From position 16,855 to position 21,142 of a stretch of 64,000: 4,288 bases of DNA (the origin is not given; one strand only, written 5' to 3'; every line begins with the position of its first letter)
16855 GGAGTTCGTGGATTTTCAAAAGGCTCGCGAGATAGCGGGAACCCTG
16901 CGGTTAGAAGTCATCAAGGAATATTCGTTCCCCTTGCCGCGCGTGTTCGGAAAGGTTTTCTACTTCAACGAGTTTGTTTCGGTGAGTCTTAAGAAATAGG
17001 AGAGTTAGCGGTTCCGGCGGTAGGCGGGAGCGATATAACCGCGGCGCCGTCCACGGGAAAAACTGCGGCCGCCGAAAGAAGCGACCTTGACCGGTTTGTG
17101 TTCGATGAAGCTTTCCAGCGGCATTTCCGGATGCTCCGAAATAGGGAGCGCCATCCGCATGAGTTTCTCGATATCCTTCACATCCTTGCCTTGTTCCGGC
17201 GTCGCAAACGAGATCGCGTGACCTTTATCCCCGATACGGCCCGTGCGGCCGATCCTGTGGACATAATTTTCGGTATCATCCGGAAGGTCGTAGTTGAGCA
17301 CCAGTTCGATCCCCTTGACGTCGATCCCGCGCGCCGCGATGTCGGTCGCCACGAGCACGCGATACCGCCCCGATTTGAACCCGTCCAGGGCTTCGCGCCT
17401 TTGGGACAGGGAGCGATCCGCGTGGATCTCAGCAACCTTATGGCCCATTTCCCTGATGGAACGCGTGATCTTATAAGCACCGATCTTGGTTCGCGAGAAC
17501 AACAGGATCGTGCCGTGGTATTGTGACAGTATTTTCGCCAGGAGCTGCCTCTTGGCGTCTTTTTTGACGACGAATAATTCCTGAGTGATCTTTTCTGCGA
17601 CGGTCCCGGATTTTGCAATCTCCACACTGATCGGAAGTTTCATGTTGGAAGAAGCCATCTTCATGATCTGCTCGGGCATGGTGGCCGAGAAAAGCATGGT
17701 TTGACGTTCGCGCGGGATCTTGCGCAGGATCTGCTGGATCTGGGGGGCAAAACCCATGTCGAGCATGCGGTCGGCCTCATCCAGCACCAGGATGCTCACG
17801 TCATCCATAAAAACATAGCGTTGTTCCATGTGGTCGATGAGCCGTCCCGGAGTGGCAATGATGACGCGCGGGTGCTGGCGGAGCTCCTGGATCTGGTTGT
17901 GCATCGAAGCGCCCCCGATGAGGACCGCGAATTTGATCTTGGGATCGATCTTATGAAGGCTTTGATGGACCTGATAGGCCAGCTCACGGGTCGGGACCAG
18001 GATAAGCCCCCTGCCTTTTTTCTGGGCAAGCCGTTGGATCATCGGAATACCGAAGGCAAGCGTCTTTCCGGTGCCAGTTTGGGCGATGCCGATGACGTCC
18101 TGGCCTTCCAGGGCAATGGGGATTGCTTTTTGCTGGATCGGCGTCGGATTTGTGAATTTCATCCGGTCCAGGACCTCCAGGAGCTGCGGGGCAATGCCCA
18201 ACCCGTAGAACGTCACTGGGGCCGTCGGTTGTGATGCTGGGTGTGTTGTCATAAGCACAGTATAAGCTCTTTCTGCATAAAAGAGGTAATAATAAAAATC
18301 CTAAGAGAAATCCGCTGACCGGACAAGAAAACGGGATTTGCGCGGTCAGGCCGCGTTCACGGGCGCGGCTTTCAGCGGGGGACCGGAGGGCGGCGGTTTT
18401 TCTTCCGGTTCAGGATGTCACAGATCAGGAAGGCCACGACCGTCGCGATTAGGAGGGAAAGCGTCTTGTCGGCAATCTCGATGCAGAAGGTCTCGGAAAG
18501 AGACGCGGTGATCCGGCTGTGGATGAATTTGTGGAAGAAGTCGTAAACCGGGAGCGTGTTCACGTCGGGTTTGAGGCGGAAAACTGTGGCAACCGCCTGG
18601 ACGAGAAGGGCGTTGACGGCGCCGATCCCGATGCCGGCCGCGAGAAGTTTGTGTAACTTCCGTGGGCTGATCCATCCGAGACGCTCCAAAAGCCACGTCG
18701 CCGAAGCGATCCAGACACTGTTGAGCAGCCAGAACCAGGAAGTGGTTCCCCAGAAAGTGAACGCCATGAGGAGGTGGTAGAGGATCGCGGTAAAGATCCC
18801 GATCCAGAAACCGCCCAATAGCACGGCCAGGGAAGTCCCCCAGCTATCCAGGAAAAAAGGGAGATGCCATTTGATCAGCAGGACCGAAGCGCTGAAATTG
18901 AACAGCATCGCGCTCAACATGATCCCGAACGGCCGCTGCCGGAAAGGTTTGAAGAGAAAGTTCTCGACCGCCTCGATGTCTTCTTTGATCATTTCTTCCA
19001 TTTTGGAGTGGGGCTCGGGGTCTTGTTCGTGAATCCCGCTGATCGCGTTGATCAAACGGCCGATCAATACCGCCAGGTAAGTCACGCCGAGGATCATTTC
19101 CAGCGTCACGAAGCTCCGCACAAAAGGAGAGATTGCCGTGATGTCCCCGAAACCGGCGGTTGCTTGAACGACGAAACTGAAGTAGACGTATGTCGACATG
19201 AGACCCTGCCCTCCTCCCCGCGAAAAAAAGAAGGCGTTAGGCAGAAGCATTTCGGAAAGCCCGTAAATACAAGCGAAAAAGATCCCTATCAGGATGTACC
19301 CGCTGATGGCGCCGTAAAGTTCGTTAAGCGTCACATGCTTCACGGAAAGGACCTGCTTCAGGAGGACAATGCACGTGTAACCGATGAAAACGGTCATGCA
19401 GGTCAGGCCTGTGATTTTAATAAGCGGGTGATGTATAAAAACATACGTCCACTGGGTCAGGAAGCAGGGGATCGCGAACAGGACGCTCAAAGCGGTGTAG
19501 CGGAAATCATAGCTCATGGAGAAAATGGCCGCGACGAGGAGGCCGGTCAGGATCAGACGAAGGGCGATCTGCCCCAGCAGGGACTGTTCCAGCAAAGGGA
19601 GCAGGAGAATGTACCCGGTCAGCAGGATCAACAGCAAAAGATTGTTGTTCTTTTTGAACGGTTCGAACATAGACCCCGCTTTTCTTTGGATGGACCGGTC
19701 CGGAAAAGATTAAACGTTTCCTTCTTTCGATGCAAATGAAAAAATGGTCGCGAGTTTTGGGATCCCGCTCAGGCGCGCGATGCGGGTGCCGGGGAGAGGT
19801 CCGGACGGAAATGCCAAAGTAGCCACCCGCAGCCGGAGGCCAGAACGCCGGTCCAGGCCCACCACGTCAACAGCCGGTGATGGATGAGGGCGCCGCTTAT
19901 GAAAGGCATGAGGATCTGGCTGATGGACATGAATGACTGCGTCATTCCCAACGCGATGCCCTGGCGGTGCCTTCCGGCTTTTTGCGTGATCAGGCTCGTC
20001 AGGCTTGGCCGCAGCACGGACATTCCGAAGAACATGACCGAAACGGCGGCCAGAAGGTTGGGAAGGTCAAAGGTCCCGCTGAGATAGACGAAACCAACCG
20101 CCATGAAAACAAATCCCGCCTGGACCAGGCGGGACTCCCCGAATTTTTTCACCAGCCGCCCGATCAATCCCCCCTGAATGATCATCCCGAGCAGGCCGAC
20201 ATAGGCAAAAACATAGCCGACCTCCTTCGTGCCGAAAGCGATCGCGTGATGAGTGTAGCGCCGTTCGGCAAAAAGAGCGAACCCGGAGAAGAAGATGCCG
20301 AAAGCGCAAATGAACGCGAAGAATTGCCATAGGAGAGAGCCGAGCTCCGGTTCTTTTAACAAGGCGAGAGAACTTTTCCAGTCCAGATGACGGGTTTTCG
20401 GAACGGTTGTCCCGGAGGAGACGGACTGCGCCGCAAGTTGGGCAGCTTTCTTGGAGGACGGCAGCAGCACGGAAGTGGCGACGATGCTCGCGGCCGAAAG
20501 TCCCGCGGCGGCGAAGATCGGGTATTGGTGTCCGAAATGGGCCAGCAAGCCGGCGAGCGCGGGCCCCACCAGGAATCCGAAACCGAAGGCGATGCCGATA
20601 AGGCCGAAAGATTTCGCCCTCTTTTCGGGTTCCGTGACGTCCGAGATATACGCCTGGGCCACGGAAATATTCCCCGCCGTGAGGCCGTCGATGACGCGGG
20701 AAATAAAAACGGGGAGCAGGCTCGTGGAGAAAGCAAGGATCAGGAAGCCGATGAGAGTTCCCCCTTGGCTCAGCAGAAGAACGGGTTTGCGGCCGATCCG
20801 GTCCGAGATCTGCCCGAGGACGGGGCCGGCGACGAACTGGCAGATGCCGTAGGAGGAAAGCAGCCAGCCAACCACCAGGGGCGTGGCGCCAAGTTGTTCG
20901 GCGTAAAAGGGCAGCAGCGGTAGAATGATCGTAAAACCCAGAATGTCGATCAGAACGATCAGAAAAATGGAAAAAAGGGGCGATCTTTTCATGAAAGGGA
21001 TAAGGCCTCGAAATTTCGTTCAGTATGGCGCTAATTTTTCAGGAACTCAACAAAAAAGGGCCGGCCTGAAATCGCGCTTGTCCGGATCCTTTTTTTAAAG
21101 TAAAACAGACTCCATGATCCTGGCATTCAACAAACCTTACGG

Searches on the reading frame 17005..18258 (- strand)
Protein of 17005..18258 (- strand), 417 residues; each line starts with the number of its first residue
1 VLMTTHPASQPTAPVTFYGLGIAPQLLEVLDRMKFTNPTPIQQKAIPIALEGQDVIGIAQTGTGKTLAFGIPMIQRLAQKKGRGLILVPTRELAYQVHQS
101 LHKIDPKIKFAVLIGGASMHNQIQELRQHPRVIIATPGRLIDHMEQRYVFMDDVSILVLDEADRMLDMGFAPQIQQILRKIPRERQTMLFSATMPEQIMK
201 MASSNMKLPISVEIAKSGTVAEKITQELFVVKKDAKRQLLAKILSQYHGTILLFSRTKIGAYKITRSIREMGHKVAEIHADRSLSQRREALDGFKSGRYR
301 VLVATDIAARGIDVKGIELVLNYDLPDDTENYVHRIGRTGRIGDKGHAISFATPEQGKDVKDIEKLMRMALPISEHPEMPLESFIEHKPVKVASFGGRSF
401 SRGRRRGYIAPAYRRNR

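Call 35: search_protein_families(library=ncbifam, proteins=[window:17005-18258:-], max_evalue=0.00001)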
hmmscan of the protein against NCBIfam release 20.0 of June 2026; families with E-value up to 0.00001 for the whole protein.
window:17005-18258:- (417 aa): 34 families (the best 25 are shown)
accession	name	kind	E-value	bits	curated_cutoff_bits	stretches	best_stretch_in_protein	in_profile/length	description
NF053631.1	RNA_helic_CshA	equivalog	1.6e-118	396.4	646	1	17-377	1-366/434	degradosome RNA helicase CshA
NF008744.0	PRK11776.1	equivalog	1.9e-109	366.3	524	1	16-382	5-376/460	ATP-dependent RNA helicase DbpA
NF007882.0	PRK10590.1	equivalog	1.8e-104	350.3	743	1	16-395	2-392/456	ATP-dependent RNA helicase RhlE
NF053711.1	RNA_heli_RhlE1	exception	5.4e-103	345.1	750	1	16-379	2-375/434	RNA helicase RhlE1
NF053710.1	RNA_heli_RhlE2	exception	1.9e-101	340.4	925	1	16-371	2-372/635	RNA helicase RhlE2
NF053636.1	DDHlcsCsdAPsy1082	equivalog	1.2e-96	324.4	890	1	15-404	3-399/512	DEAD/DEAH box helicase CsdA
NF008642.0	PRK11634.1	equivalog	2.6e-91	306.9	989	1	15-381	6-378/628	DEAD/DEAH family ATP-dependent RNA helicase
NF008394.0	PRK11192.1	equivalog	2.7e-89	300.1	507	1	16-364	4-363/441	ATP-dependent RNA helicase SrmB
NF003419.0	PRK04837.1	equivalog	1e-88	297.9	588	1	16-380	10-388/424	ATP-dependent RNA helicase RhlB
NF002340.1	PRK01297.1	equivalog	6.5e-88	295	564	1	17-367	3-368/372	ATP-dependent RNA helicase RhlB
NF003390.0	PRK04537.1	equivalog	4.2e-87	293.5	732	1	10-373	4-382/572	ATP-dependent RNA helicase RhlB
NF010337.0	PRK13766.1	equivalog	1.5e-21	76.2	610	2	49-164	28-143/781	Hef nuclease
TIGR01389.1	recQ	equivalog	2.1e-19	69.4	640.2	1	40-351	16-327/591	DNA helicase RecQ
TIGR00614.1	recQ_fam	subfamily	2.5e-19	69.4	219.8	1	34-368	8-343/470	RecQ family ATP-dependent DNA helicase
TIGR04121.1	DEXH_lig_assoc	equivalog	3e-19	68.2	850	1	37-342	13-346/804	ligase-associated DNA damage response DEXH box helicase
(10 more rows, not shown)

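Call 71: find_homologous_proteins(query=window:17005-18258:-, max_evalue=1e-60)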
Query window:17005-18258:- (417 aa): 8000 proteins with E <= 1e-60 among 8000 candidates; the best 120 are listed.
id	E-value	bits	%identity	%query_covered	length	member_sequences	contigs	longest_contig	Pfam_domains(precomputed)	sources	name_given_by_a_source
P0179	1.2e-269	911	100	100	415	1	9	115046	PF00270.36,PF00271.38,PF04851.22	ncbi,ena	-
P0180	4.5e-262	886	96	100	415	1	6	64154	PF00270.36,PF00271.38,PF04851.22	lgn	-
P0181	1.6e-259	878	96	100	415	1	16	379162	PF00270.36,PF00271.38,PF04851.22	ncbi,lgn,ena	-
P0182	1.1e-255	866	93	100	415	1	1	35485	PF00270.36,PF00271.38,PF04851.22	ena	-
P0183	1.7e-250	848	91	100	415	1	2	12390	PF00270.36,PF00271.38,PF04851.22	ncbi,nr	ncbi:MAG: DEAD/DEAH box helicase [Candidatus Omnitrophica bacterium]|nr:DEAD/DEAH box helicase [Cand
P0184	1.1e-246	836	89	100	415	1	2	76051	PF00270.36,PF00271.38,PF04851.22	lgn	-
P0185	6.9e-238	807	87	100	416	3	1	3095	PF00270.36,PF00271.38,PF04851.22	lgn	-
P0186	1.4e-235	799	85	100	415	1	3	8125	PF00270.36,PF00271.38,PF04851.22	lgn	-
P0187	1.2e-234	796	94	92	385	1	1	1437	PF00270.36,PF00271.38,PF04851.22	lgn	-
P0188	2.1e-234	795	84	100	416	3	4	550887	PF00270.36,PF00271.38,PF04851.22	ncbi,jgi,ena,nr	ncbi:MAG TPA: DEAD/DEAH box helicase [Candidatus Omnitrophota bacterium]|nr:DEAD/DEAH box helicase [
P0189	9.4e-232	787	85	99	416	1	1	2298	PF00270.36,PF00271.38,PF04851.22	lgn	-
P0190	5.4e-231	784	83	98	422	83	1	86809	PF00270.36,PF00271.38,PF04851.22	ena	-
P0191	4.2e-230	781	82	100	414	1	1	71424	PF00270.36,PF00271.38,PF04851.22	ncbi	-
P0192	2.5e-228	775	83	99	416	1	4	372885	PF00270.36,PF00271.38,PF04851.22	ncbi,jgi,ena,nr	ncbi:MAG TPA: DEAD/DEAH box helicase [Candidatus Omnitrophota bacterium]|nr:DEAD/DEAH box helicase [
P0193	1.1e-227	773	82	94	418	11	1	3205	PF00270.36,PF00271.38,PF04851.22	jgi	-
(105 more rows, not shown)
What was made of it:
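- Taxonomy: helicase homologues at 84-91% identity are all named Omnitrophota/Omnitrophica (call 71).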

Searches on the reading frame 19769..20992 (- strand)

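Call 35: search_protein_families(library=ncbifam, proteins=[window:19769-20992:-], max_evalue=0.00001)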
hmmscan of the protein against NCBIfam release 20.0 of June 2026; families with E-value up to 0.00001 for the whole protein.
window:19769-20992:- (407 aa): 53 families (the best 25 are shown)
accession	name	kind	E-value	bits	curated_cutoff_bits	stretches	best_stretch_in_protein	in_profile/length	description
NF012174.0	tet_MFS_A_B_C_D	equivalog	1.1e-58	198.9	475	1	5-382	3-368/382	Tet(A)/Tet(B)/Tet(C) family tetracycline efflux MFS transporter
NF045486.1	tet_MFS_30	exception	9.1e-46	156.8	730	1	6-378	5-365/392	tetracycline efflux MFS transporter Tet(30)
NF012177.1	tet_MFS_42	exception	3.1e-41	142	850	1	11-371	4-360/411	tetracycline efflux MFS transporter Tet(42)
NF012193.0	tet_MFS_A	exception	5.1e-41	140.9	840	1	4-383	4-371/394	tetracycline efflux MFS transporter Tet(A)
NF045684.1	tet_MFS_65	exception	9.1e-41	140.3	800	1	15-366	7-345/383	tetracycline efflux MFS transporter Tet(65)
NF012207.0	tet_MFS_H_J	exception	1.2e-37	129.9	700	1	7-378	6-365/392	Tet(H)/Tet(J) family tetracycline efflux MFS transporter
NF012194.0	tet_MFS_J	exception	1.3e-36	126.4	870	1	7-370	6-358/398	tetracycline efflux MFS transporter Tet(J)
NF012190.1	tet_MFS_B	exception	1.6e-35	122.9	850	1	10-385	9-374/400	tetracycline efflux MFS transporter Tet(B)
NF045488.1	tet_MFS_62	exception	5.7e-35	121.2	775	1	10-383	8-369/385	tetracycline efflux MFS transporter Tet(62)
NF012191.0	tet_MFS_C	exception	2e-34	119.2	850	1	5-379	6-368/396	tetracycline efflux MFS transporter Tet(C)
NF012187.0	tet_MFS_E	exception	4.8e-34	118.1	820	1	9-389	8-375/405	tetracycline efflux MFS transporter Tet(E)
NF012195.0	tet_MFS_H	exception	1.2e-33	116.8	840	1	7-378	6-365/392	tetracycline efflux MFS transporter Tet(H)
NF012192.0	tet_MFS_G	exception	1.1e-31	110.2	800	1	7-383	6-370/391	tetracycline efflux MFS transporter Tet(G)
NF012186.0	tet_MFS_D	exception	6.6e-31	107.7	775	1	9-365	8-350/394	tetracycline efflux MFS transporter Tet(D)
NF012188.1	tet_MFS_Y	exception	7.5e-26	91.1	820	1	6-385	5-371/391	tetracycline efflux MFS transporter Tet(Y)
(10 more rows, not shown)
